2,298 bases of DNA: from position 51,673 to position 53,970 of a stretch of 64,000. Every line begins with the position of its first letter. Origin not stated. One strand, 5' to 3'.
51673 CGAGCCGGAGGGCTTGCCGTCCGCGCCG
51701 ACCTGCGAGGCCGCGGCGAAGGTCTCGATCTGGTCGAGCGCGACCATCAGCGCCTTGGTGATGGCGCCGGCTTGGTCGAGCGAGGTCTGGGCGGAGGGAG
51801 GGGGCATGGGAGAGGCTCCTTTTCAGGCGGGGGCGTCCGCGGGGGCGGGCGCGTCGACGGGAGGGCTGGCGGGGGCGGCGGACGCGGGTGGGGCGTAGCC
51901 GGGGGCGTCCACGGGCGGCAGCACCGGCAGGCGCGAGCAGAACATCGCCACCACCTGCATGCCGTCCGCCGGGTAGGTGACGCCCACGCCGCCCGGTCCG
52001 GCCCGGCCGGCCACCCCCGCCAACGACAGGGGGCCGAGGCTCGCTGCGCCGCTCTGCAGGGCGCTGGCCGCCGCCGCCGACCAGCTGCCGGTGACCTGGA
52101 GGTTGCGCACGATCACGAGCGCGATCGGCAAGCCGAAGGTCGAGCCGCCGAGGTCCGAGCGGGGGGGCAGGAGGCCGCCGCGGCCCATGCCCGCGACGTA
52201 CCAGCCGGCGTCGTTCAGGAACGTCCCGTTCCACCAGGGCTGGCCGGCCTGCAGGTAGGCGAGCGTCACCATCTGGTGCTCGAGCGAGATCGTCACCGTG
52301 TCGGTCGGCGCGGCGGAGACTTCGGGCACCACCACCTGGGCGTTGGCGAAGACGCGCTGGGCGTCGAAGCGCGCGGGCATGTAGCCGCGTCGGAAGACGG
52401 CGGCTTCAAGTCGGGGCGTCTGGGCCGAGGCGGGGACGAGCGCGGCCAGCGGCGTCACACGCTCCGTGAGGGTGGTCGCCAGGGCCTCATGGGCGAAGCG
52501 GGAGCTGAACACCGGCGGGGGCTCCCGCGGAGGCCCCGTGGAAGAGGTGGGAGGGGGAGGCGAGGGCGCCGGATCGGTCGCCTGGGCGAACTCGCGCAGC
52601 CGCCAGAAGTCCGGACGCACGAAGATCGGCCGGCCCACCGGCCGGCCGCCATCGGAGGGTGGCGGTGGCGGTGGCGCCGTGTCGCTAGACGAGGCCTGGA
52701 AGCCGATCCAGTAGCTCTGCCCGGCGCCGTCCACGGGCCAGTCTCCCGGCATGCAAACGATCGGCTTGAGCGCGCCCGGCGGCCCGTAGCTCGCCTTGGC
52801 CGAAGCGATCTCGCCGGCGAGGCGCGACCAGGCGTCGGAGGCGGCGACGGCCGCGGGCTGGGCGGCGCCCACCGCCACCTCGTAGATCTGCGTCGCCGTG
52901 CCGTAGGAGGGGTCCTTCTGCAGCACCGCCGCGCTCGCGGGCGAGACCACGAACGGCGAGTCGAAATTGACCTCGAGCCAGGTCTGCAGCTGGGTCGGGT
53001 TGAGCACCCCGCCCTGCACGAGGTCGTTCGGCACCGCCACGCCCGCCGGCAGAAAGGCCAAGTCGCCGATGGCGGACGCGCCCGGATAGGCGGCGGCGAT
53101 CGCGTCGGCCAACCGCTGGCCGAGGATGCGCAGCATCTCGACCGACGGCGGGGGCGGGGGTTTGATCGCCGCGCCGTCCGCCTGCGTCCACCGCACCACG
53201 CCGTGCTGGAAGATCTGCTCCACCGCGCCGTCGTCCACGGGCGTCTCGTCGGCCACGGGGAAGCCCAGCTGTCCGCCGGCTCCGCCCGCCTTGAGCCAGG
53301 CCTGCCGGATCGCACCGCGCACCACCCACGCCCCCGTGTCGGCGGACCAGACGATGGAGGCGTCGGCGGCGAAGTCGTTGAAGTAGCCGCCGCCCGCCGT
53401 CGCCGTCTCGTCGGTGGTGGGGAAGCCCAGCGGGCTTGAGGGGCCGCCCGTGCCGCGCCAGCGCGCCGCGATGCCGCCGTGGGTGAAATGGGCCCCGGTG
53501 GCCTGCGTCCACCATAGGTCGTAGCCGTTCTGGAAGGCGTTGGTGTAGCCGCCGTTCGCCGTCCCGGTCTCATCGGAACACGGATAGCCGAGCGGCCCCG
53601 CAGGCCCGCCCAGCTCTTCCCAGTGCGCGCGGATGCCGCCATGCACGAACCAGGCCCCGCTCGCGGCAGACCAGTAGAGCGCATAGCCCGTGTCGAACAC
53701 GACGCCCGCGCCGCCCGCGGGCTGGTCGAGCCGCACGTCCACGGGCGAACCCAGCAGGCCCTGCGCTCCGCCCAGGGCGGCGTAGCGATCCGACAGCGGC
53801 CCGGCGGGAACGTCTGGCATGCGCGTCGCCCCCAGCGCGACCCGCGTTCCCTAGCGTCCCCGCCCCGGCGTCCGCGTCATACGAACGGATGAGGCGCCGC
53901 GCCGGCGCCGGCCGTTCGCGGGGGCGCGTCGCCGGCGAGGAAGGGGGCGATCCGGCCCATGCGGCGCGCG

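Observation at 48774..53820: Orphan operon of LGFP-repeat protein, paralogous unknown protein and DUF2235/Tle1-like hydrolase: candidate undescribed toxin/effector module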

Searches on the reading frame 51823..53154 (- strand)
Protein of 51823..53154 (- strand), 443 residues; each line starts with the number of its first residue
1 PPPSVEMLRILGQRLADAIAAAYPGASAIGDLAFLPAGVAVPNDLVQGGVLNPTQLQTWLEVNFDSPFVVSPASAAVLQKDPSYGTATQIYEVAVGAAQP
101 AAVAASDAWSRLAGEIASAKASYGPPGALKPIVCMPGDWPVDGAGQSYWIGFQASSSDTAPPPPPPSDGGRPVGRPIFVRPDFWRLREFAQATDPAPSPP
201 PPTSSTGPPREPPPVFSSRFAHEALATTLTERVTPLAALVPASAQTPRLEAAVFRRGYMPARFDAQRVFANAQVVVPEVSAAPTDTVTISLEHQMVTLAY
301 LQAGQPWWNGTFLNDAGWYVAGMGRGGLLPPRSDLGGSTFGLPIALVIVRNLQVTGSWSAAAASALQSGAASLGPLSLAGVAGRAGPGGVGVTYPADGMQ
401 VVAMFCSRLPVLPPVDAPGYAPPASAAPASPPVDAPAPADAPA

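Call 20: find_homologous_proteins(query=window:51823-53154:-)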
Query window:51823-53154:- (443 aa): 12 proteins with E <= 0.001 among 8000 candidates.
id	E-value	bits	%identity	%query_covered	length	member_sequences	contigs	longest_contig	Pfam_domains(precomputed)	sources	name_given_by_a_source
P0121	7.5e-283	956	100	100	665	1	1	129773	PF08310.18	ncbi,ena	-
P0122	7.0e-96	340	44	96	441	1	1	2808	-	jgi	-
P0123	7.5e-94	333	41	93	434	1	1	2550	-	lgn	-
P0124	4.8e-91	324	43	93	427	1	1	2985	-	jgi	jgi:hypothetical protein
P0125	3.6e-89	318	42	95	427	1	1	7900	-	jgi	jgi:hypothetical protein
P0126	3.7e-86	308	53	28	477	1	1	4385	-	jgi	jgi:hypothetical protein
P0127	2.5e-85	305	39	95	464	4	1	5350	-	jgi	jgi:hypothetical protein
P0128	1.1e-77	280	40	88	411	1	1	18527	-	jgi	jgi:hypothetical protein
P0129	1.3e-76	277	41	88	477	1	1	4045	-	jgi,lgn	jgi:hypothetical protein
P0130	3.4e-70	255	38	96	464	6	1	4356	-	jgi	jgi:hypothetical protein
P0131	1.5e-65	240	36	93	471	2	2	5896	-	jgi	jgi:hypothetical protein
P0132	2.4e-63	233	36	93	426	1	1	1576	-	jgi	jgi:hypothetical protein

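Call 44: find_homologous_proteins(query=A2)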
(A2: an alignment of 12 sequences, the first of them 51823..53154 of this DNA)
Query A2 (12 sequences) (443 aa, profile of the alignment): 28 proteins with E <= 0.001 among 8000 candidates.
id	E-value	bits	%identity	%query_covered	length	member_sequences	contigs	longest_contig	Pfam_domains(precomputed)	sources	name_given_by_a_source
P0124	6.7e-199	680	43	93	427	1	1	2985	-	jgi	jgi:hypothetical protein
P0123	1.4e-198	679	41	93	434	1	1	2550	-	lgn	-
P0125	2.4e-195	668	42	95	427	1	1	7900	-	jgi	jgi:hypothetical protein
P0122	1.1e-185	636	44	96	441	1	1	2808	-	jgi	-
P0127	1.9e-185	635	39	95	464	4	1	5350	-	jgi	jgi:hypothetical protein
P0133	1.0e-181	623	41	93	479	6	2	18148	-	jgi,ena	jgi:hypothetical protein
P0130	1.4e-176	606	38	96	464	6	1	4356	-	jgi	jgi:hypothetical protein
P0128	1.7e-173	596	40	88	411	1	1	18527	-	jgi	jgi:hypothetical protein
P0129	3.0e-173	595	41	88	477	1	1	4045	-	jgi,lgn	jgi:hypothetical protein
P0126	8.4e-173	594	53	28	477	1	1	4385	-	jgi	jgi:hypothetical protein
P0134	6.9e-172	591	42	96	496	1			-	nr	nr:hypothetical protein [Caulobacteraceae bacterium]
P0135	1.1e-170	587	40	93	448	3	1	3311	-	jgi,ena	-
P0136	3.0e-164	566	42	98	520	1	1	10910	-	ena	-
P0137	1.7e-163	563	42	93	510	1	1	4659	-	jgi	jgi:hypothetical protein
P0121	2.2e-161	556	100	100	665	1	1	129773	PF08310.18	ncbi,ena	-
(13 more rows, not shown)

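Call 49: search_solved_structures(query=A3, max_evalue=10)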
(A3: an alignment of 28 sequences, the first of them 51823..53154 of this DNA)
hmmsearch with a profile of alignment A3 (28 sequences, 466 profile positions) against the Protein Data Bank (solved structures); distinct sequences matched with E-value up to 10: 0.

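Call 61: predict_structure(alignment_id=A3)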
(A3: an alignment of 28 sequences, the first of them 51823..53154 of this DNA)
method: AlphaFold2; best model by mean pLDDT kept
length: 443 residues; sequences in the alignment: 28
mean_pLDDT: 73.2   pTM: 0.72
mean pLDDT of the five models: 73.2, 71.9, 68.9, 67.6, 66.9
residues with pLDDT >= 90: 70; 70-90: 197; 50-70: 125; < 50: 51
segments of 3 or more residues with pLDDT < 50: 213-241, 279-281, 412-418, 420-424
pLDDT, mean of each block of 10 residues (from residue 1): 69 85 80 89 84 91 93 89 88 89 90 92 87 78 66 78 60 60 65 58 57 42 44 39 53 76 81 59 73 90 81 81 64 76 92 83 74 77 69 76 87 47 52 64 49
secondary structure, 60 per line:
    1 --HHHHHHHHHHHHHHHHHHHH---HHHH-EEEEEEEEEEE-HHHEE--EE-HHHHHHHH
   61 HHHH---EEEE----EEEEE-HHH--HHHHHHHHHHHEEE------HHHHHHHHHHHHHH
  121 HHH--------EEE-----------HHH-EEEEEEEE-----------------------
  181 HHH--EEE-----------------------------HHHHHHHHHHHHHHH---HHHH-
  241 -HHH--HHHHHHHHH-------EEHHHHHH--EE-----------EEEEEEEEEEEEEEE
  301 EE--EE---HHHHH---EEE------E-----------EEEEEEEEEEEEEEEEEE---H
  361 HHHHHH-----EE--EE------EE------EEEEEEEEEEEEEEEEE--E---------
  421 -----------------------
elements in order: H3-22 H26-29 E31-41 H53-64 E68-71 E76-80 H87-97 E98-100 H107-123 E132-134 E150-157 E186-188 H218-232 H236-239 H247-255 H265-270 E286-302 H310-314 E318-320 E339-356 H360-366 E392-408

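Call 63: fold_search(model_id=the predicted structure, library=pdb)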
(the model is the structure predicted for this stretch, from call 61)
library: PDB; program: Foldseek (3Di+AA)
matches with E <= 10: 74; with E <= 0.001: 0
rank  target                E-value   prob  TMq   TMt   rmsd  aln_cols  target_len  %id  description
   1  7n50                  6.9e-02  0.33  0.14  0.23   6.2       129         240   12  Structure of a bacterial gasdermin from Bradyrhizobium tropiciagri (released 2021-06-23)
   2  7n51                  1.8e-01  0.18  0.13  0.20   8.7       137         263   12  Structure of a bacterial gasdermin from Vitiosangium sp. (released 2021-06-16)
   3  7n52_C                2.4e-01  0.12  0.14  0.21   8.8       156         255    9  Structure of a bacterial gasdermin from Runella zeae (released 2021-06-23)
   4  8gtn_A                9.1e-01  0.02  0.08  0.12  10.5       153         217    8  Cryo-EM structure of the gasdermin B pore (released 2023-04-12)
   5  3vmo_A                1.4e+00  0.03  0.09  0.06  14.0       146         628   12  Crystal structure of dextranase from Streptococcus mutans in complex with isomaltotriose (released 2012-02-15)
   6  4d6e_A                1.5e+00  0.01  0.06  0.04  17.1       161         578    8  Crystal structure of a family 98 glycoside hydrolase catalytic module (Sp3GH98) in complex with the blood group A-tris (released 2014-11-26)
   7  6z6y                  1.5e+00  0.01  0.04  0.09  19.3       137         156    7  Galectin-8 N-terminal domain in complex with a sulfatide mimicking a sphingolipid (released 2020-12-30)
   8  4d6c                  1.9e+00  0.01  0.06  0.05  18.4       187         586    8  Crystal structure of a family 98 glycoside hydrolase catalytic module (Sp3GH98)(L19 mutant) (released 2014-11-26)
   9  4d6g_A                2.1e+00  0.01  0.06  0.05  16.4       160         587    8  Crystal structure of a family 98 glycoside hydrolase catalytic module (Sp3GH98) in complex with the blood group A-tris (released 2014-11-26)
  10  4d6d_A                2.3e+00  0.01  0.06  0.04  16.9       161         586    8  Crystal structure of a family 98 glycoside hydrolase catalytic module (Sp3GH98) in complex with the blood group A-tris (released 2014-11-26)
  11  2f6a_A                2.5e+00  0.01  0.07  0.10  24.6       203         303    5  Collagen Adhesin and Collagen Complex Structure (released 2006-12-12)
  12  3vkl_A                2.5e+00  0.01  0.05  0.06  19.9       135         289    8  Protease-resistant mutant form of human Galectin-8 in complex with two lactose molecules (released 2012-09-12)
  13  4bmb_A                2.5e+00  0.00  0.04  0.07  18.9       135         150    8  Crystal structure of the N terminal domain of human Galectin 8 (released 2014-03-19)
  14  3ap7_A                2.6e+00  0.01  0.04  0.09  19.4       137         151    7  Crystal structure of the galectin-8 N-terminal carbohydrate recognition domain in complex with lactose sialic acid (released 2011-01-26)
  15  4d6i_A                2.8e+00  0.01  0.06  0.04  18.4       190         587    8  Crystal structure of a family 98 glycoside hydrolase catalytic module (Sp3GH98) in complex with the type 1 blood group (released 2014-11-26)
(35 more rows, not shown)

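Call 65: search_protein_representatives(alignment_id=A3)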
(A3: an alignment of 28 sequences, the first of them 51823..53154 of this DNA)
Query: 28 sequences, 466 profile positions. Proteins with E-value up to 0.001 (for the whole library): 637; up to 1e-10: 417; up to 1e-30: 81. The best 150 are listed.
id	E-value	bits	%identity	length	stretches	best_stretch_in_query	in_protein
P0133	1.4e-183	627.6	-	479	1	1-463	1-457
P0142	1.2e-168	578.4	-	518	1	1-464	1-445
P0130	1.3e-168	578.2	-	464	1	1-464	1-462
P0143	5.7e-161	553.1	-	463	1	1-465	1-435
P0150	1.0e-159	549.0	-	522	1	1-462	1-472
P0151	9.9e-152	522.6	-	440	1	1-424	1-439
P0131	5.7e-150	516.8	-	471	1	4-454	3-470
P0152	2.6e-149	514.7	-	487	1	2-452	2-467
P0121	3.1e-148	511.1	-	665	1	3-440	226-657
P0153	2.6e-142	491.6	-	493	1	2-425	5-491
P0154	1.4e-137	476.0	-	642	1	1-463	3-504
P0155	3.2e-135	468.2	-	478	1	3-451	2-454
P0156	1.5e-130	452.8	-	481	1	1-437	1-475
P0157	5.1e-129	447.8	-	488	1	1-458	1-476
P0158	5.6e-125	434.4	-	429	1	1-432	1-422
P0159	2.0e-116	406.2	-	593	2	267-435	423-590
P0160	4.9e-113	395.1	-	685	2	7-201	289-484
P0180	7.1e-59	216.5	-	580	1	3-431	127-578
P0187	9.6e-56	206.2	-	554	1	1-458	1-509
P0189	5.5e-55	203.7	-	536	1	3-440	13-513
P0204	4.5e-36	141.3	-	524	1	1-428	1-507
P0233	6.3e-29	117.8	-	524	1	131-457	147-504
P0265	3.5e-24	102.1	-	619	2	244-457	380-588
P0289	3.4e-22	95.5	-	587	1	131-455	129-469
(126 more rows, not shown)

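Call 66: search_protein_families(library=pfam, proteins=[P0160, P0159, P0180, P0154, P0265, P0289, P0187, P0189, P0233, P0204], max_evalue=0.01)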
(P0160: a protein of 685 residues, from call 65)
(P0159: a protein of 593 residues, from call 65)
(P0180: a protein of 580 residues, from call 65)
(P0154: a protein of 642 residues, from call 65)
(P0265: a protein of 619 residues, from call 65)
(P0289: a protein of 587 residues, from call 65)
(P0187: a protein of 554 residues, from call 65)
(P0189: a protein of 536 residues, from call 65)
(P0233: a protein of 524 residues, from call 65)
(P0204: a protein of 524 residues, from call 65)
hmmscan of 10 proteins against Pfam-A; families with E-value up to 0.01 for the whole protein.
P0160 (685 aa): 1 family
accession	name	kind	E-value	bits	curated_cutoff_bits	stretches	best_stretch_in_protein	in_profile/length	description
PF08310.17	LGFP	-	3.3e-62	207.1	22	5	85-134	3-52/53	LGFP repeat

P0159 (593 aa): 1 family
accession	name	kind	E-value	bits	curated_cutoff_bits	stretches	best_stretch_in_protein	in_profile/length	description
PF08310.17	LGFP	-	7.1e-48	161.2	22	3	77-129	1-53/53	LGFP repeat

P0180 (580 aa): 0 families

P0154 (642 aa): 0 families

P0265 (619 aa): 1 family
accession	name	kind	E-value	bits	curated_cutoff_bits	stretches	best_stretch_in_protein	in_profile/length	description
PF23490.1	ZCCHC24_C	-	0.00087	19.7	27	0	320-334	15-29/35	ZCCHC24 C-terminal domain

P0289 (587 aa): 0 families

P0187 (554 aa): 0 families

P0189 (536 aa): 0 families

P0233 (524 aa): 0 families

P0204 (524 aa): 0 families

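Call 87: fold_search(model_id=the predicted structure, library=viral)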
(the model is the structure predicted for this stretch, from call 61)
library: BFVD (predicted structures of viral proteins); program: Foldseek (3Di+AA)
matches with E <= 10: 29; with E <= 0.001: 0
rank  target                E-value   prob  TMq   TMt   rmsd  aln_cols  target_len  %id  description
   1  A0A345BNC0            3.5e-01  0.07  0.08  0.06  13.2       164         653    7  (no name in the UniProt tables at hand)
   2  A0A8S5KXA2            6.3e-01  0.01  0.06  0.07  32.5       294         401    8  Maturation protein [ssRNA phage Gerhypos.1_18]
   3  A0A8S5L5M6            1.2e+00  0.01  0.07  0.07  25.8       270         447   12  Maturation protein [ssRNA phage SRR6960549_4]
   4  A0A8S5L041            1.3e+00  0.01  0.08  0.09  22.9       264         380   12  Maturation protein [ssRNA phage SRR6253161_1]
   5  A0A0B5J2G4            1.6e+00  0.01  0.06  0.08  25.3       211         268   10  Uncharacterized protein [Pandoravirus inopinatum]
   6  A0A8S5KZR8            2.2e+00  0.01  0.06  0.05  17.7       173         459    9  Maturation protein [ssRNA phage SRR5466369_2]
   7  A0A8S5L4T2            2.3e+00  0.01  0.07  0.08  22.1       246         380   14  Maturation protein [ssRNA phage SRR5466725_15]
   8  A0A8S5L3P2            2.4e+00  0.01  0.08  0.09  11.7       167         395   11  Maturation protein [ssRNA phage SRR5466365_2]
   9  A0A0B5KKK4            2.4e+00  0.01  0.06  0.03  17.9       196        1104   10  Glycoprotein [Qingnian mosquito virus]
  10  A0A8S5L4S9            2.4e+00  0.00  0.06  0.06  15.6       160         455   12  Maturation protein (Fragment) [ssRNA phage SRR5208570_6]
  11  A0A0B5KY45            2.7e+00  0.00  0.05  0.03  17.2       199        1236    6  Glycoprotein [Phasivirus wutaiense]
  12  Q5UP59                3.4e+00  0.01  0.06  0.09  22.9       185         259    9  Uncharacterized protein L591 [Acanthamoeba polyphaga mimivirus]
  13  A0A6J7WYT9            3.9e+00  0.01  0.08  0.08  33.0       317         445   13  Uncharacterized protein [uncultured Caudovirales phage]
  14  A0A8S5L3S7            3.9e+00  0.00  0.07  0.07  25.4       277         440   10  Maturation protein (Fragment) [ssRNA phage Gerhypos.1_25]
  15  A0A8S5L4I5            5.2e+00  0.00  0.07  0.08  15.6       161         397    9  Maturation protein (Fragment) [ssRNA phage SRR6960551_5]
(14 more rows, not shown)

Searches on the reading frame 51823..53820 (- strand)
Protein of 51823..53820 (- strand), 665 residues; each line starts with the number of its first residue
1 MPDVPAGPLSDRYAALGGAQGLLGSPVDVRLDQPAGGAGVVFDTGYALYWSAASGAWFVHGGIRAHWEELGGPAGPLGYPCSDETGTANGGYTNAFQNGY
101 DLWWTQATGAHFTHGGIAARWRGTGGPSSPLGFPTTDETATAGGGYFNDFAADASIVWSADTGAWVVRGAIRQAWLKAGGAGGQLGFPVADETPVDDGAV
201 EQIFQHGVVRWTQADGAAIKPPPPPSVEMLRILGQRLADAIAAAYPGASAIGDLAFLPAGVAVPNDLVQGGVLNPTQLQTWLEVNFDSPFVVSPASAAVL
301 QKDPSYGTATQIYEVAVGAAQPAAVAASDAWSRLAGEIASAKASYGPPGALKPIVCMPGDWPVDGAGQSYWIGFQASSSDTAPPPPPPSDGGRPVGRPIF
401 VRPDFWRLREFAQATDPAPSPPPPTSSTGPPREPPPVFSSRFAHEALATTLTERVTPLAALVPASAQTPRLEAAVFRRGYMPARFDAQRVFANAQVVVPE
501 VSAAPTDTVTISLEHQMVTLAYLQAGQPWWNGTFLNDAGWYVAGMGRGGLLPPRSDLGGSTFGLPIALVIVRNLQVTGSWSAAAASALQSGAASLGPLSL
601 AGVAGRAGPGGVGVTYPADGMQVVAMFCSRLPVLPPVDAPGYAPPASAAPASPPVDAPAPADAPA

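Call 7: search_protein_families(library=pfam, proteins=[window:51823-53820:-], max_evalue=0.1)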
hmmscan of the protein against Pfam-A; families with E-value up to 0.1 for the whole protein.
window:51823-53820:- (665 aa): 1 family
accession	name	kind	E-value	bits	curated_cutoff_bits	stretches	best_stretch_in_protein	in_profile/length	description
PF08310.17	LGFP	-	4.6e-46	155.4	22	4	131-183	1-53/53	LGFP repeat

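Call 8: search_protein_families(library=ncbifam, proteins=[window:51823-53820:-], max_evalue=0.1)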
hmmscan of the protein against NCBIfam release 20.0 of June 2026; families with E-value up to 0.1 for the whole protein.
window:51823-53820:- (665 aa): 0 families

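Call 12: search_protein_families(library=padloc, proteins=[window:51823-53820:-], max_evalue=0.1)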
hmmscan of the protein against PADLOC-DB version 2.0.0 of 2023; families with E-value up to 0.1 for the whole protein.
window:51823-53820:- (665 aa): 0 families

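Call 69: search_protein_families(library=phrogs, proteins=[window:51823-53820:-], max_evalue=0.1)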
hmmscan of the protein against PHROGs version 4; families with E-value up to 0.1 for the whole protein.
window:51823-53820:- (665 aa): 1 family
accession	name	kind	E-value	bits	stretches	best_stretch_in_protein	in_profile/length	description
phrog_2998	-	lysis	9.8e-27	95.5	2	33-159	339-462/485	endolysin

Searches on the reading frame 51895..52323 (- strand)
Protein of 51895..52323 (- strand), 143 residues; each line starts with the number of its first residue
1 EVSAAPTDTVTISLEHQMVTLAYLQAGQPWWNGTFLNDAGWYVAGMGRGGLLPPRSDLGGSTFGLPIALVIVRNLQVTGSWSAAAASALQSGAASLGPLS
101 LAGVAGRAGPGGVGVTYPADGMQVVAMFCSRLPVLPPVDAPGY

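Call 99: search_solved_structures(query=A5, max_evalue=10)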
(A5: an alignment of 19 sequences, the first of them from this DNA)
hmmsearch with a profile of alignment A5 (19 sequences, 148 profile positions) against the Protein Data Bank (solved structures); distinct sequences matched with E-value up to 10: 0.
